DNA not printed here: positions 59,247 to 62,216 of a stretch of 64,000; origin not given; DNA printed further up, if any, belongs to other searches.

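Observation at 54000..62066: Tandem triplication of ~870-890-aa signal-anchored repeat proteins (B1-B2-B3) with no recognisable catalytic motif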

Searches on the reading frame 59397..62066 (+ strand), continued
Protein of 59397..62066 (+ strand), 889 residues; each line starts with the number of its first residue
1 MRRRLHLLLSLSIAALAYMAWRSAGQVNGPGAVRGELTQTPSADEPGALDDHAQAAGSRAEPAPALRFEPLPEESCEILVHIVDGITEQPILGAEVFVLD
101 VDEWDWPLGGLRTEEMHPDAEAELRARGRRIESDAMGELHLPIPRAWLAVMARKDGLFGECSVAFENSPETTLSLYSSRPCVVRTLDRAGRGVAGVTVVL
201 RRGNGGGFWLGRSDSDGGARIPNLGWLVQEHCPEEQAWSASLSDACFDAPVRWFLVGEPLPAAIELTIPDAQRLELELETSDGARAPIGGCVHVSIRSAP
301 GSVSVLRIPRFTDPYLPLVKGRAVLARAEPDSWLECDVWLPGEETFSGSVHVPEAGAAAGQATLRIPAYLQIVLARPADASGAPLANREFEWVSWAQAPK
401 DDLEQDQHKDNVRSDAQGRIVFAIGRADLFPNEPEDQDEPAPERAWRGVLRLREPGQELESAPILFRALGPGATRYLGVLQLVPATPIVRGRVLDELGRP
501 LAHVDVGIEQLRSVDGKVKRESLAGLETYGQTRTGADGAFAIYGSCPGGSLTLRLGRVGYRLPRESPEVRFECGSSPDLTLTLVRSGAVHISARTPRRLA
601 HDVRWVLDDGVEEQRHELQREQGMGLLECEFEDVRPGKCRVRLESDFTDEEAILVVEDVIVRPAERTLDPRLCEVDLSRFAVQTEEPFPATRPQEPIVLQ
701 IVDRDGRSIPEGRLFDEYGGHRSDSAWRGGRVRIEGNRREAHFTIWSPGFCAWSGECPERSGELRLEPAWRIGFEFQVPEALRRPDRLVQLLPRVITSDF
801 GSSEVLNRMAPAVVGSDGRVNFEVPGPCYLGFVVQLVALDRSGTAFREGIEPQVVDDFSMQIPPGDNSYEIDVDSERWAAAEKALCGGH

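Call 60: find_homologous_proteins(query=A4, max_evalue=1e-10)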
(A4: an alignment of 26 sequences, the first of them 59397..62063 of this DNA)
Query A4 (26 sequences) (889 aa, profile of the alignment): 71 proteins with E <= 1e-10 among 8000 candidates.
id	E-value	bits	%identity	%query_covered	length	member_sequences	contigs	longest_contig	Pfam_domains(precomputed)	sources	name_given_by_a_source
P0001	0.0e+0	1021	66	100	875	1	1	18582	PF13620.13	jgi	-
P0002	7.6e-292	989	49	96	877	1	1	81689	PF13620.13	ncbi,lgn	-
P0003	5.2e-256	870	47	92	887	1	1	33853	PF13620.13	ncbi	-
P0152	2.1e-59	219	27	22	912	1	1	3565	PF02369.23,PF13620.13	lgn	-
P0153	4.2e-51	192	29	21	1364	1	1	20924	PF07210.19,PF08308.18,PF17802.8,PF00775.28,PF13620.13,PF17210.10,PF10670.16,PF13715.13,PF02369.23,PF14686.13,PF20598.5,PF15976.12,PF09430.17,PF22904.4,PF13115.12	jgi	jgi:protocatechuate 3,4-dioxygenase beta subunit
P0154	2.7e-50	189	34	11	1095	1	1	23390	PF17789.8,PF07210.19,PF16371.13,PF17802.8,PF00775.28,PF13620.13,PF17210.10,PF24107.2,PF10670.16,PF13715.13,PF25020.2,PF02369.23,PF14686.13,PF20598.5,PF15976.12,PF09430.17,PF22904.4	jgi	jgi:protocatechuate 3,4-dioxygenase beta subunit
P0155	3.8e-47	179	26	19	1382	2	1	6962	PF08400.17,PF08308.18,PF17802.8,PF00775.28,PF13620.13,PF17210.10,PF10670.16,PF13715.13,PF25020.2,PF22902.3,PF02369.23,PF14686.13,PF20598.5,PF15976.12,PF09430.17,PF22904.4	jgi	-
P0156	2.8e-43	166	33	10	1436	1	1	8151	PF17802.8,PF00775.28,PF13620.13,PF17210.10,PF10670.16,PF13715.13,PF25020.2,PF02369.23,PF14686.13,PF20598.5,PF15976.12,PF09430.17,PF22904.4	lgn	-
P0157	5.7e-43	165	28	18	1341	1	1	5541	PF17802.8,PF00775.28,PF13620.13,PF17210.10,PF10670.16,PF13715.13,PF25020.2,PF02369.23,PF11974.15,PF14686.13,PF20598.5,PF15976.12,PF09430.17,PF22904.4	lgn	-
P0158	6.3e-42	162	39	9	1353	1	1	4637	PF16371.13,PF17802.8,PF00775.28,PF13620.13,PF17210.10,PF10670.16,PF13715.13,PF25020.2,PF02369.23,PF14686.13,PF20598.5,PF15976.12,PF09430.17,PF22904.4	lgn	-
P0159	8.4e-42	161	26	17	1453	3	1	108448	PF13715.13,PF13620.13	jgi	jgi:hypothetical protein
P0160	3.2e-40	156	35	9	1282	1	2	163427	PF07210.19,PF17802.8,PF00775.28,PF13620.13,PF17210.10,PF10670.16,PF13715.13,PF25020.2,PF02369.23,PF14686.13,PF20598.5,PF15976.12,PF09430.17,PF22904.4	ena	-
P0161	1.2e-38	151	32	7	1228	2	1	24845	PF17802.8,PF00775.28,PF13620.13,PF17210.10,PF10670.16,PF13715.13,PF25020.2,PF01060.30,PF02369.23,PF14686.13,PF20598.5,PF09430.17,PF22904.4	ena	-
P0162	1.1e-37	148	30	9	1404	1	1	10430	PF17802.8,PF23193.2,PF00775.28,PF13620.13,PF17210.10,PF10670.16,PF13715.13,PF25020.2,PF22902.3,PF02369.23,PF11974.15,PF14686.13,PF20598.5,PF15976.12,PF09430.17,PF22904.4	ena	-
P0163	1.1e-34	138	33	8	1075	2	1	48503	PF17789.8,PF07210.19,PF17802.8,PF00775.28,PF13620.13,PF17210.10,PF10670.16,PF13715.13,PF02369.23,PF14686.13,PF20598.5,PF15976.12,PF09430.17,PF22904.4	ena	-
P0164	4.4e-33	132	-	-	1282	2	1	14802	PF17802.8,PF00775.28,PF13620.13,PF17210.10,PF10670.16,PF13715.13,PF02369.23,PF14686.13,PF24421.2,PF15976.12,PF09430.17,PF22904.4,PF13115.12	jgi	-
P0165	7.8e-33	132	29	11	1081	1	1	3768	PF17789.8,PF17802.8,PF23193.2,PF00775.28,PF13620.13,PF17210.10,PF10670.16,PF13715.13,PF25020.2,PF22902.3,PF02369.23,PF00576.28,PF11974.15,PF24025.2,PF20598.5,PF15976.12,PF22904.4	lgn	-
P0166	4.9e-32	129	44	5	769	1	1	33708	PF17789.8,PF02369.23,PF13620.13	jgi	-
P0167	1.6e-31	127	29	10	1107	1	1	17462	PF07210.19,PF17802.8,PF00775.28,PF13620.13,PF17210.10,PF10670.16,PF13715.13,PF25020.2,PF22902.3,PF02369.23,PF14686.13,PF20598.5,PF15976.12,PF09430.17,PF22904.4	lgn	-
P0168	1.7e-31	127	35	9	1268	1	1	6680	PF17802.8,PF00775.28,PF13620.13,PF17210.10,PF10670.16,PF13715.13,PF22902.3,PF01060.30,PF02369.23,PF14686.13,PF20598.5,PF09430.17,PF22904.4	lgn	-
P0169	9.4e-31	125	34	8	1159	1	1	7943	PF17789.8,PF07210.19,PF17802.8,PF23193.2,PF00775.28,PF13620.13,PF17210.10,PF10670.16,PF13715.13,PF02369.23,PF14686.13,PF09430.17,PF22904.4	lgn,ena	-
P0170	2.7e-30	123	28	12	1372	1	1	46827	PF13715.13,PF02369.23,PF20598.5,PF15976.12,PF17802.8,PF04545.23,PF04542.21,PF00775.28,PF13620.13,PF08281.19,PF17210.10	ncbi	-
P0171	6.4e-30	122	36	7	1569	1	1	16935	PF08308.18,PF17802.8,PF23193.2,PF00775.28,PF13620.13,PF17210.10,PF10670.16,PF13715.13,PF22902.3,PF11974.15,PF14686.13,PF09430.17,PF22904.4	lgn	-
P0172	6.6e-30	122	36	9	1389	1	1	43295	PF17802.8,PF00775.28,PF13620.13,PF17210.10,PF10670.16,PF13715.13,PF25020.2,PF02369.23,PF14686.13,PF20598.5,PF15976.12,PF09430.17,PF22904.4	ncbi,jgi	-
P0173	1.7e-29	121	28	27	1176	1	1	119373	PF17789.8,PF08308.18,PF17802.8,PF23193.2,PF00775.28,PF13620.13,PF17210.10,PF10670.16,PF13715.13,PF14686.13,PF24025.2,PF09430.17,PF22904.4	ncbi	-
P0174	2.6e-29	120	30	28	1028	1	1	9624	PF17789.8,PF07210.19,PF17802.8,PF00775.28,PF13620.13,PF17210.10,PF24107.2,PF17936.8,PF10670.16,PF13715.13,PF25020.2,PF02369.23,PF20598.5,PF15976.12,PF09430.17,PF22904.4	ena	-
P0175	2.9e-29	120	-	-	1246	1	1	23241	PF07210.19,PF17802.8,PF00775.28,PF13620.13,PF17210.10,PF10670.16,PF13715.13,PF25020.2,PF02369.23,PF14686.13,PF20598.5,PF15976.12,PF09430.17,PF22904.4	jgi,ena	-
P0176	1.5e-28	117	30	23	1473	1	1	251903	PF17802.8,PF23193.2,PF00775.28,PF13620.13,PF17210.10,PF10670.16,PF13715.13,PF25020.2,PF02369.23,PF14686.13,PF20598.5,PF09430.17,PF22904.4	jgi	jgi:large repetitive protein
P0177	2.5e-28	117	38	9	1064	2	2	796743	PF07495.20,PF07210.19,PF17802.8,PF00775.28,PF13620.13,PF17210.10,PF10670.16,PF13715.13,PF01060.30,PF14686.13,PF09430.17,PF22904.4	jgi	jgi:protocatechuate 3,4-dioxygenase beta subunit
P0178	4.3e-28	116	38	6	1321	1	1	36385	PF10670.16,PF13715.13,PF02369.23,PF14686.13,PF17802.8,PF00775.28,PF13620.13,PF09430.17,PF22904.4,PF17210.10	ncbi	-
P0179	5.1e-27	112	52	3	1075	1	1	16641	PF10670.16,PF13715.13,PF25020.2,PF20598.5,PF15976.12,PF17802.8,PF23193.2,PF00775.28,PF13620.13,PF22904.4,PF17210.10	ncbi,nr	ncbi:MAG: carboxypeptidase regulatory-like domain-containing protein [Planctomycetes bacterium]|nr:c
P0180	1.5e-26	111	32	11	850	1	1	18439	PF10670.16,PF13715.13,PF02369.23,PF14686.13,PF17802.8,PF13620.13,PF09430.17,PF22904.4,PF17210.10,PF24107.2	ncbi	-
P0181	4.4e-25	106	34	13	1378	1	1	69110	PF17802.8,PF23193.2,PF00775.28,PF13620.13,PF17210.10,PF10670.16,PF13715.13,PF25020.2,PF02369.23,PF14686.13,PF24421.2,PF20598.5,PF15976.12,PF09430.17,PF22904.4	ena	-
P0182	9.4e-25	105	28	8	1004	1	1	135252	PF13715.13,PF02369.23,PF15976.12,PF00775.28,PF13620.13,PF24107.2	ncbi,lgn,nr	ncbi:MAG TPA: carboxypeptidase-like regulatory domain-containing protein [Thermoanaerobaculia bacter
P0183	1.2e-24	104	31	12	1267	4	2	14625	PF10670.16,PF13715.13,PF25020.2,PF02369.23,PF15976.12,PF00775.28,PF13620.13,PF09430.17,PF22904.4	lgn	-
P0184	5.5e-24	102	-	-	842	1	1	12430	PF10670.16,PF13715.13,PF13620.13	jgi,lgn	jgi:hypothetical protein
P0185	1.2e-23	101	38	4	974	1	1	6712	PF17820.8,PF00595.30,PF17802.8,PF00775.28,PF13620.13,PF17210.10,PF13715.13,PF25020.2,PF02369.23,PF13180.13,PF14686.13,PF09430.17,PF22904.4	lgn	-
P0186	3.1e-23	100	-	-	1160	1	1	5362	PF10670.16,PF13715.13,PF25020.2,PF02369.23,PF20598.5,PF15976.12,PF00775.28,PF13620.13,PF09430.17,PF22904.4,PF17210.10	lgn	-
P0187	3.4e-23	100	42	5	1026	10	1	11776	PF10670.16,PF13715.13,PF02369.23,PF14686.13,PF17802.8,PF00775.28,PF13620.13,PF09430.17,PF22904.4,PF17210.10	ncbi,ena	-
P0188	4.6e-23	99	38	8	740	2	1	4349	PF10670.16,PF13715.13,PF25020.2,PF02369.23,PF11974.15,PF15976.12,PF00775.28,PF13620.13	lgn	-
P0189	6.4e-22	95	51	4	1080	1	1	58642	PF13715.13,PF25020.2,PF02369.23,PF20598.5,PF15976.12,PF04545.23,PF04542.21,PF00775.28,PF13620.13,PF08281.19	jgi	jgi:RNA polymerase sigma factor (sigma-70 family)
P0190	1.0e-20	91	33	9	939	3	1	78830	PF10670.16,PF13715.13,PF01060.30,PF02369.23,PF20598.5,PF17802.8,PF00775.28,PF13620.13,PF09430.17,PF22904.4,PF17210.10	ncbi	ncbi:MAG: carboxypeptidase-like regulatory domain-containing protein [Planctomycetota bacterium]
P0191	1.6e-20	91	30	11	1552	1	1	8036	PF08400.17,PF05569.18,PF16371.13,PF17802.8,PF00775.28,PF13620.13,PF17210.10,PF10670.16,PF13715.13,PF02369.23,PF20598.5,PF15976.12,PF22904.4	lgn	-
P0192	1.6e-20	91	29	23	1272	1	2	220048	PF17789.8,PF17802.8,PF00775.28,PF13620.13,PF17210.10,PF24107.2,PF10670.16,PF13715.13,PF25020.2,PF02369.23,PF11974.15,PF20598.5,PF15976.12,PF22904.4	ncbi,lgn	ncbi:MAG: carboxypeptidase regulatory-like domain-containing protein [Planctomycetota bacterium]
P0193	2.6e-20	90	32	9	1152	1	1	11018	PF17802.8,PF04542.21,PF00775.28,PF13620.13,PF08281.19,PF10670.16,PF13715.13,PF25020.2,PF02369.23,PF11974.15,PF20598.5,PF15976.12,PF22904.4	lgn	-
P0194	8.5e-20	88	28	18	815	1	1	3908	PF10670.16,PF13715.13,PF20598.5,PF00775.28,PF13620.13,PF22904.4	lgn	-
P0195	1.2e-18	85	35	7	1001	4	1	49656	PF10670.16,PF13715.13,PF02369.23,PF14686.13,PF08308.18,PF17802.8,PF13620.13,PF09430.17,PF22904.4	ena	-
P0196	1.5e-18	84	-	-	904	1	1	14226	PF13715.13,PF25020.2,PF20598.5,PF04545.23,PF04542.21,PF13620.13,PF08281.19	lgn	-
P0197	1.5e-17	81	33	5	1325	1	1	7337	PF17789.8,PF17802.8,PF04542.21,PF00775.28,PF13620.13,PF08281.19,PF17210.10,PF10670.16,PF13715.13,PF25020.2,PF02369.23,PF20598.5,PF15976.12,PF04545.23,PF09430.17,PF22904.4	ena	-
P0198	1.8e-17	81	40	6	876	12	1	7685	PF13715.13,PF02369.23,PF20598.5,PF15976.12,PF00775.28,PF13620.13,PF24107.2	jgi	-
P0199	2.5e-17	80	30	8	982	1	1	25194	PF13715.13,PF17789.8,PF02369.23,PF20598.5,PF17802.8,PF13620.13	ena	-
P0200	6.1e-17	79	27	20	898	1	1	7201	PF10670.16,PF13715.13,PF02369.23,PF07210.19,PF20598.5,PF17802.8,PF13620.13,PF09430.17,PF22904.4,PF17210.10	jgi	jgi:hypothetical protein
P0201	1.8e-16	77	50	2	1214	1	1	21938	PF17820.8,PF17802.8,PF04542.21,PF00775.28,PF13620.13,PF08281.19,PF17210.10,PF10670.16,PF13715.13,PF02369.23,PF13180.13,PF14686.13,PF20598.5,PF04545.23,PF09430.17,PF22904.4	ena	-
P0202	1.2e-15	75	35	5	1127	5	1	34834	PF10670.16,PF13715.13,PF17789.8,PF25020.2,PF02369.23,PF24025.2,PF04542.21,PF13620.13,PF08281.19,PF24107.2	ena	-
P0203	2.0e-15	74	28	24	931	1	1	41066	PF16371.13,PF04542.21,PF00775.28,PF13620.13,PF08281.19,PF17210.10,PF10670.16,PF13715.13,PF25020.2,PF02369.23,PF20598.5,PF15976.12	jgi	jgi:RNA polymerase sigma factor (sigma-70 family)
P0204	2.6e-15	74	42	3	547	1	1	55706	PF13715.13,PF25020.2,PF02369.23,PF20598.5,PF00775.28,PF13620.13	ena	-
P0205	5.1e-15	73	29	7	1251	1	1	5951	PF13715.13,PF02369.23,PF20598.5,PF04545.23,PF04542.21,PF13620.13,PF08281.19,PF22029.3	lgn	-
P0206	2.2e-14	71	31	13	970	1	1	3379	PF10670.16,PF13715.13,PF25020.2,PF02369.23,PF00775.28,PF13620.13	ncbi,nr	ncbi:MAG TPA: carboxypeptidase-like regulatory domain-containing protein, partial [Planctomycetota b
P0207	3.0e-14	70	24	16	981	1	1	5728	PF13715.13,PF25020.2,PF17820.8,PF02369.23,PF13180.13,PF14686.13,PF00775.28,PF13620.13,PF22904.4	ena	-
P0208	3.7e-14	70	41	2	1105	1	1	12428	PF17789.8,PF17802.8,PF23193.2,PF04542.21,PF00775.28,PF13620.13,PF08281.19,PF10670.16,PF13715.13,PF25020.2,PF02369.23,PF14686.13,PF20598.5,PF04545.23,PF09430.17,PF22904.4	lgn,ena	-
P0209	1.2e-13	68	55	2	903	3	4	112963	PF10670.16,PF13715.13,PF20598.5,PF04545.23,PF04542.21,PF00775.28,PF13620.13,PF08281.19,PF22904.4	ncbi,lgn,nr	ncbi:MAG: sigma-70 family RNA polymerase sigma factor [Planctomycetaceae bacterium]|nr:sigma-70 fami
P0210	2.5e-13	67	29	18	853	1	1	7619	PF10670.16,PF13715.13,PF13620.13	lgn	-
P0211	3.3e-13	67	38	7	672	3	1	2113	PF17820.8,PF00595.30,PF00775.28,PF13620.13,PF10670.16,PF13715.13,PF02369.23,PF13180.13,PF14686.13,PF15976.12,PF09430.17,PF22904.4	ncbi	-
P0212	7.1e-13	66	31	9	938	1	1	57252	PF13715.13,PF25020.2,PF02369.23,PF07210.19,PF15976.12,PF00775.28,PF13620.13,PF17210.10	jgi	jgi:hypothetical protein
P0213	2.0e-12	64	-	-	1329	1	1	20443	PF10670.16,PF13715.13,PF02369.23,PF14686.13,PF05569.18,PF20598.5,PF00578.28,PF13620.13,PF22904.4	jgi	jgi:beta-lactamase regulating signal transducer with metallopeptidase domain/protocatechuate 3,4-dio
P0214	5.8e-12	63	29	17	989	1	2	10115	PF10670.16,PF13715.13,PF02369.23,PF20598.5,PF15976.12,PF04542.21,PF00775.28,PF13620.13,PF08281.19,PF24107.2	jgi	-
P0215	8.5e-12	62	-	-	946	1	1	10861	PF02369.23,PF04545.23,PF04542.21,PF13620.13,PF08281.19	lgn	-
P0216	1.1e-11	62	24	18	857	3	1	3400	PF13715.13,PF02369.23,PF04545.23,PF04542.21,PF13620.13,PF08281.19,PF22904.4,PF24107.2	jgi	-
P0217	1.8e-11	61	39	8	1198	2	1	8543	PF17820.8,PF00595.30,PF17802.8,PF23193.2,PF04542.21,PF13620.13,PF08281.19,PF17210.10,PF10670.16,PF13715.13,PF13180.13,PF14686.13,PF04545.23,PF09430.17,PF22904.4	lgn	-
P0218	5.1e-11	59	35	9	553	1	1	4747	PF10670.16,PF13715.13,PF25020.2,PF14686.13,PF17802.8,PF00775.28,PF13620.13,PF09430.17,PF22904.4,PF17210.10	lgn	-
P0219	7.7e-11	59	-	-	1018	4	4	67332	PF02369.23,PF04542.21,PF00775.28,PF13620.13,PF08281.19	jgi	jgi:RNA polymerase sigma factor (sigma-70 family)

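Call 66: find_encoding_contigs(protein=P0020, flank=10000, max_places=3)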
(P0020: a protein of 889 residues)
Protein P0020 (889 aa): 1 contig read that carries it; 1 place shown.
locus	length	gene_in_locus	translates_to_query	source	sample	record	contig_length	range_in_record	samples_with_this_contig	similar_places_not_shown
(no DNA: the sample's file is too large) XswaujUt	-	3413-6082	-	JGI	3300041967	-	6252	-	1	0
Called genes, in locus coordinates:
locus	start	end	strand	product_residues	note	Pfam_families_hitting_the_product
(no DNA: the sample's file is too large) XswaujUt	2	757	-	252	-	?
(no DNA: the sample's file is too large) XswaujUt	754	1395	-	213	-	PF00092:VWA, PF13519:VWA_2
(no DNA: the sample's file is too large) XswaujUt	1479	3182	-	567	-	PF09084:NMT1, PF00691:OmpA (faint)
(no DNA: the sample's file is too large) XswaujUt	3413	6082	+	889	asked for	PF13620:CarboxypepD_reg (faint), PF02369:Big_1 (faint)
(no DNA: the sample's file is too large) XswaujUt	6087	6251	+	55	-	?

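Call 67: find_encoding_contigs(protein=P0077, flank=10000, max_places=3)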
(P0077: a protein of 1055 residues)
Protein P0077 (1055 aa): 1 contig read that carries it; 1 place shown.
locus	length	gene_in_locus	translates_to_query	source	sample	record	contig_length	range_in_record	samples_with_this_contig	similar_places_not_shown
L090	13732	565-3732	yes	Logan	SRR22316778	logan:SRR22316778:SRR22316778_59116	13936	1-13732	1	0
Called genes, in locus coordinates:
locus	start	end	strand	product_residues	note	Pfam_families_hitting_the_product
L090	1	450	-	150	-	?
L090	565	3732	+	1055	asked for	PF04542:Sigma70_r2, PF04545:Sigma70_r4 (weak), PF08281:Sigma70_r4_2, PF00775:Dioxygenase_C (faint), PF13620:CarboxypepD_reg (faint), PF13715:CarbopepD_reg_2 (faint)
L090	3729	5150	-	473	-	PF02310:B12-binding, PF04055:Radical_SAM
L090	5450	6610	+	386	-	-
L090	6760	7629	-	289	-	PF02678:Pirin, PF05726:Pirin_C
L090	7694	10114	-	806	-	PF01588:tRNA_bind, PF03483:B3_4, PF03484:B5, PF17759:tRNA_synthFbeta, PF03147:FDX-ACB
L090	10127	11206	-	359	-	PF01409:tRNA-synt_2d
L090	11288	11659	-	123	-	PF00453:Ribosomal_L20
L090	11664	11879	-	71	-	PF01632:Ribosomal_L35p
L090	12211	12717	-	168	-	PF05198:IF3_N, PF00707:IF3_C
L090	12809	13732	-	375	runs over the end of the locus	?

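Call 68: find_encoding_contigs(protein=P0033, flank=10000, max_places=3)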
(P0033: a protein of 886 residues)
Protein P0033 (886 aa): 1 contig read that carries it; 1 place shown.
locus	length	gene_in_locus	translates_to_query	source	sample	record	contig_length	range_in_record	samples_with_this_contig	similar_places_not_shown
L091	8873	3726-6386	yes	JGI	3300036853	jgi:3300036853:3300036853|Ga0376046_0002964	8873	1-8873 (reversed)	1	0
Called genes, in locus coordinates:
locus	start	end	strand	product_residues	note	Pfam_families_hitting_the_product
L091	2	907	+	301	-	?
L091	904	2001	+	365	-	PF13439:Glyco_transf_4, PF13579:Glyco_trans_4_4, PF20706:GT4-conflict, PF00534:Glycos_transf_1, PF13692:Glyco_trans_1_4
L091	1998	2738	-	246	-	PF16697:Yop-YscD_cpl, PF00498:FHA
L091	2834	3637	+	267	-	PF12146:Hydrolase_4, PF00561:Abhydrolase_1, PF12697:Abhydrolase_6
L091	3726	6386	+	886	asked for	PF13620:CarboxypepD_reg (weak)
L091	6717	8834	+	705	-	-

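Call 69: find_encoding_contigs(protein=P0012, flank=10000, max_places=3)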
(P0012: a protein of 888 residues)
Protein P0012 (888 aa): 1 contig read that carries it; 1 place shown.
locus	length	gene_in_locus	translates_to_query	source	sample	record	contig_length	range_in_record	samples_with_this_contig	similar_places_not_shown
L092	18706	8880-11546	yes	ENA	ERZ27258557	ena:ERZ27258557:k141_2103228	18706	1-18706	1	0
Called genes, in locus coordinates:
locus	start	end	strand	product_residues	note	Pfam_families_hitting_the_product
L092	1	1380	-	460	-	?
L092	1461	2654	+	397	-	PF00266:Aminotran_5, PF22580:KYNU_C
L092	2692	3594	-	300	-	-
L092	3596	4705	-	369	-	PF01145:Band_7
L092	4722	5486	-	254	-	PF00293:NUDIX, PF19368:WHD_AraR, PF21906:WHD_NrtR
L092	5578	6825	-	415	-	-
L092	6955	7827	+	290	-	PF00069:Pkinase, PF07714:PK_Tyr_Ser-Thr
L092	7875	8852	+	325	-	PF08240:ADH_N, PF00107:ADH_zinc_N, PF13602:ADH_zinc_N_2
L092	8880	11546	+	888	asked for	PF13620:CarboxypepD_reg (faint)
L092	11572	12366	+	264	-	PF01261:AP_endonuc_2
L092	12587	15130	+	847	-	PF07494:Reg_prop (faint)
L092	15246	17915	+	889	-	PF17164:DUF5122 (faint), PF12768:Rax2 (weak)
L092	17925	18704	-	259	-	?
